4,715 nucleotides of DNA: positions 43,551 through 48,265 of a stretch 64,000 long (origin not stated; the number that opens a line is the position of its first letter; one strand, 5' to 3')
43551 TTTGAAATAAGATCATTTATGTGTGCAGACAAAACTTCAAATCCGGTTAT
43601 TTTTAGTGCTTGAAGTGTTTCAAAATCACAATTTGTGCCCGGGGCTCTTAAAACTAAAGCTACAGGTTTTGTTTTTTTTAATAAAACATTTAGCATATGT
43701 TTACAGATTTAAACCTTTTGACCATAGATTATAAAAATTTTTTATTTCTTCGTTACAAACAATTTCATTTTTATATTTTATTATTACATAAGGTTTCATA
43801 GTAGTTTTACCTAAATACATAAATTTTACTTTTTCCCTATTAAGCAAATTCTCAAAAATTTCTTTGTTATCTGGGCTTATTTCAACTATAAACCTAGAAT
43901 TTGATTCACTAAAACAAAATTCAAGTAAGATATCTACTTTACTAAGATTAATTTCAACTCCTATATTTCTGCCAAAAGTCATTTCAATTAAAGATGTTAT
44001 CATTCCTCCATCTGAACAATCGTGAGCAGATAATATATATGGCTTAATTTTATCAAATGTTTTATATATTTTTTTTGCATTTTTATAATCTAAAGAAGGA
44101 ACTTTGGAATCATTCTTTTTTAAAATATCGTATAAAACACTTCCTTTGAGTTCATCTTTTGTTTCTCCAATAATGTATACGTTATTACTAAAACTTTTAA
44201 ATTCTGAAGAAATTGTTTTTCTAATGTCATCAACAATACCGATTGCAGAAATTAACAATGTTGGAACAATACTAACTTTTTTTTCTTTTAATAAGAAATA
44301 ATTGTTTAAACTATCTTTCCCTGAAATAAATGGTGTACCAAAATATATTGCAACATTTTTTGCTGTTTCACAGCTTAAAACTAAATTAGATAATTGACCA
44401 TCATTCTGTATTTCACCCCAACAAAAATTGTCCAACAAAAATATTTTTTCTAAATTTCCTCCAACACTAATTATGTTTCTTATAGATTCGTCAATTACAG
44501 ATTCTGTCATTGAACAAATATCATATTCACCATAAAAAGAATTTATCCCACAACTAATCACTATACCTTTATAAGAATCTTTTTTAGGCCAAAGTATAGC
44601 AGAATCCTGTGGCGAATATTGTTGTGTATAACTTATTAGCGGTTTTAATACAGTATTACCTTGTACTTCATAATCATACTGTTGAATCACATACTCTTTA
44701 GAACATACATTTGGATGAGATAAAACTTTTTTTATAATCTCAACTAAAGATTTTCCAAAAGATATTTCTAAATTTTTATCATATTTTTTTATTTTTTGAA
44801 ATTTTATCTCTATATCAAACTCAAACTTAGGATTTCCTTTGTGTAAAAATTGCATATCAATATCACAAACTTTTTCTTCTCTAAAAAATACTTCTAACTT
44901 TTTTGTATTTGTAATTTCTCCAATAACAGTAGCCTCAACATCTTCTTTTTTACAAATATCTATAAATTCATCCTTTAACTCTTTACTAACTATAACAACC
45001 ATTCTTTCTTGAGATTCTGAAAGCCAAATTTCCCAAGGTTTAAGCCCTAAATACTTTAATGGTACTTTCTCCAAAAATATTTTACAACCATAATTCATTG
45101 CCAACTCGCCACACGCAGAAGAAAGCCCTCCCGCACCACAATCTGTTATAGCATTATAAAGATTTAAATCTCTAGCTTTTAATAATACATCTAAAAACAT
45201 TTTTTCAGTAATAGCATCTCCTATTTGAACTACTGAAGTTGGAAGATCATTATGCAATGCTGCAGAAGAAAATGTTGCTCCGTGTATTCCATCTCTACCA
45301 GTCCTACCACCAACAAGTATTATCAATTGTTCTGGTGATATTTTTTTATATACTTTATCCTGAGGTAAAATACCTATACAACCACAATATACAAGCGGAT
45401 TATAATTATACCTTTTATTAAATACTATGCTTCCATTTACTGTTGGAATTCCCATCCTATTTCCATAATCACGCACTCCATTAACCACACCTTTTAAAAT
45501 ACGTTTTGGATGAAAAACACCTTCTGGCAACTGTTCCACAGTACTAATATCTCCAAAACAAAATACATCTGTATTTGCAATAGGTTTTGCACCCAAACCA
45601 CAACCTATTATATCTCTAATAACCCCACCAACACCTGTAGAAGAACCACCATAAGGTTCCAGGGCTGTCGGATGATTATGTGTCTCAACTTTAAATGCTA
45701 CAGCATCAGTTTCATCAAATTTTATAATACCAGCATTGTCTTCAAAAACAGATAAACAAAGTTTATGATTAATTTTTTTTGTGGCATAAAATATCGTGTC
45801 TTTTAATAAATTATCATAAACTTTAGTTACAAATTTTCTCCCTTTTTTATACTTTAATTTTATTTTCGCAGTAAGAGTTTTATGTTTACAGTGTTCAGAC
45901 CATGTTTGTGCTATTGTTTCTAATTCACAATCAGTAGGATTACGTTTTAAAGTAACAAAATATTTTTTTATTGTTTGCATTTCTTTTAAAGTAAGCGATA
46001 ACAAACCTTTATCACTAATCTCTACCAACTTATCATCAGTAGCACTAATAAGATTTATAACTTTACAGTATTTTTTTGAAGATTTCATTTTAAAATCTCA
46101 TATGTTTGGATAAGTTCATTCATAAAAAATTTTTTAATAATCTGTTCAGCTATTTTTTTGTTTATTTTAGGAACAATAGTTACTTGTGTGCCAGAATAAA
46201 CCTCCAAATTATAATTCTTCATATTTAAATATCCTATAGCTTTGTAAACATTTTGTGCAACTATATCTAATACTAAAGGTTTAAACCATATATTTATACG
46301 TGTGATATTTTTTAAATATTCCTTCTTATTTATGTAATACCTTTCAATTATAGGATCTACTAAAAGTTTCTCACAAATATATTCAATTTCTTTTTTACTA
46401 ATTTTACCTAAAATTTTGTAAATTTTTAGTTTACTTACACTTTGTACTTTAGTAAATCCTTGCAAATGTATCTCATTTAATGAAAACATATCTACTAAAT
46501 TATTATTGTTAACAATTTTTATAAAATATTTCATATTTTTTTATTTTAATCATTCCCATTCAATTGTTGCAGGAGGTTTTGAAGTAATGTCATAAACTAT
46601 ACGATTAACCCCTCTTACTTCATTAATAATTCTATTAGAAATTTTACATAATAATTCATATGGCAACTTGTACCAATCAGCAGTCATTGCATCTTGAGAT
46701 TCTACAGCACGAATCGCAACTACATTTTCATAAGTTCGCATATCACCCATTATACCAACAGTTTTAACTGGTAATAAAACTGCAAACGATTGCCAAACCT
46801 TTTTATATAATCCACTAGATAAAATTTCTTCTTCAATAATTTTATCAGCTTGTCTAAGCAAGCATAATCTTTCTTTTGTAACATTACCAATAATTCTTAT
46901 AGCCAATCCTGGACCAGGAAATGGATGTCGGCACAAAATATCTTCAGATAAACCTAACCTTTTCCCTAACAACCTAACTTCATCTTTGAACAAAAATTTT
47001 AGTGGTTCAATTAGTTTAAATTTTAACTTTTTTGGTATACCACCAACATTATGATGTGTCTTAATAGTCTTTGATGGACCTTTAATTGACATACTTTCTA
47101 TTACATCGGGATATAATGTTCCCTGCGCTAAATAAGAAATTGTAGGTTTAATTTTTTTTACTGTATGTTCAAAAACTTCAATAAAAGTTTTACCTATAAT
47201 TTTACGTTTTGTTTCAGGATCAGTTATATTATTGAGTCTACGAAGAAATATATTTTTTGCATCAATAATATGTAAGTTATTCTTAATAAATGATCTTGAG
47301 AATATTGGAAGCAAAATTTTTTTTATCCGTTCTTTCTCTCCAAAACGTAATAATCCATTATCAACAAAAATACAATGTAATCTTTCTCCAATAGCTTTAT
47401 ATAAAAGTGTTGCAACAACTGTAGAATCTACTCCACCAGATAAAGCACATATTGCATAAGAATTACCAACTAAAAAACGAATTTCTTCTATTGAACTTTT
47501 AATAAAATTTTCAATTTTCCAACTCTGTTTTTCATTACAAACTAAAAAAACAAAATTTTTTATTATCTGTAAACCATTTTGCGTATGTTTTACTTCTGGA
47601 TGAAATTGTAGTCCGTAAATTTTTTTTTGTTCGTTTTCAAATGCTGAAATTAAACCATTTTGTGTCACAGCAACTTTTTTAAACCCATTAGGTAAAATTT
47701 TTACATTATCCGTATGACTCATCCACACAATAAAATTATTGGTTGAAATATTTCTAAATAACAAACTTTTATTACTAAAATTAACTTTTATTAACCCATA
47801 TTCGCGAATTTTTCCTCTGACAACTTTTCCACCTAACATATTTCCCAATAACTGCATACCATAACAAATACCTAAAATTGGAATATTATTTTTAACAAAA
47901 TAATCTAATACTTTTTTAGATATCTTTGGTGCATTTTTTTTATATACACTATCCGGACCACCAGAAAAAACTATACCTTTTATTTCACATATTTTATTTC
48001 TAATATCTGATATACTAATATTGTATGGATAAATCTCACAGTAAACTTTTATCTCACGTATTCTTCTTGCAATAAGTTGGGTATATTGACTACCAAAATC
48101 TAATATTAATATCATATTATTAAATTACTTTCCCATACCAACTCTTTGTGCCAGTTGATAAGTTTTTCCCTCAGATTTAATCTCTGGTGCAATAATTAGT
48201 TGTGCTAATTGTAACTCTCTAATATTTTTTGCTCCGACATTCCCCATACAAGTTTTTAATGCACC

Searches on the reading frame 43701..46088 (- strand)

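Call 74: search_protein_families(library=pfam, proteins=[window:43701-46088:-], max_evalue=0.00001)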
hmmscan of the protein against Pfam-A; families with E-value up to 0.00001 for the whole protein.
window:43701-46088:- (795 aa): 3 families
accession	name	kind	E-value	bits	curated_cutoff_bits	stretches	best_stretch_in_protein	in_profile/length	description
PF02769.27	AIRS_C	-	4.7e-46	157.2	23.1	2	252-401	2-154/156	AIR synthase related protein, C-terminal domain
PF00586.29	AIRS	-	2e-24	86.6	24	1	117-240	2-111/112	AIR synthase related protein, N-terminal domain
PF18072.6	FGAR-AT_linker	-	5.8e-19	68.8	26.6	1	22-70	2-50/50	Formylglycinamide ribonucleotide amidotransferase linker domain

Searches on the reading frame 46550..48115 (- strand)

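Call 74: search_protein_families(library=pfam, proteins=[window:46550-48115:-], max_evalue=0.00001)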
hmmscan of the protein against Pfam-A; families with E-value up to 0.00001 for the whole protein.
window:46550-48115:- (521 aa): 4 families
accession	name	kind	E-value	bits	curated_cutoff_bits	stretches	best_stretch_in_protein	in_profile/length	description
PF00958.27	GMP_synt_C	-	2e-46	156.4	27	1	429-520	1-92/92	GMP synthase C terminal domain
PF00117.34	GATase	-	7.8e-46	156.6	22.8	1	3-190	1-188/190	Glutamine amidotransferase class-I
PF07722.19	Peptidase_C26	-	7.4e-16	59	20.5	1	20-174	34-219/219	Peptidase C26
PF02540.23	NAD_synthase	-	4.3e-07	29.7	21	0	200-251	4-43/242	NAD synthase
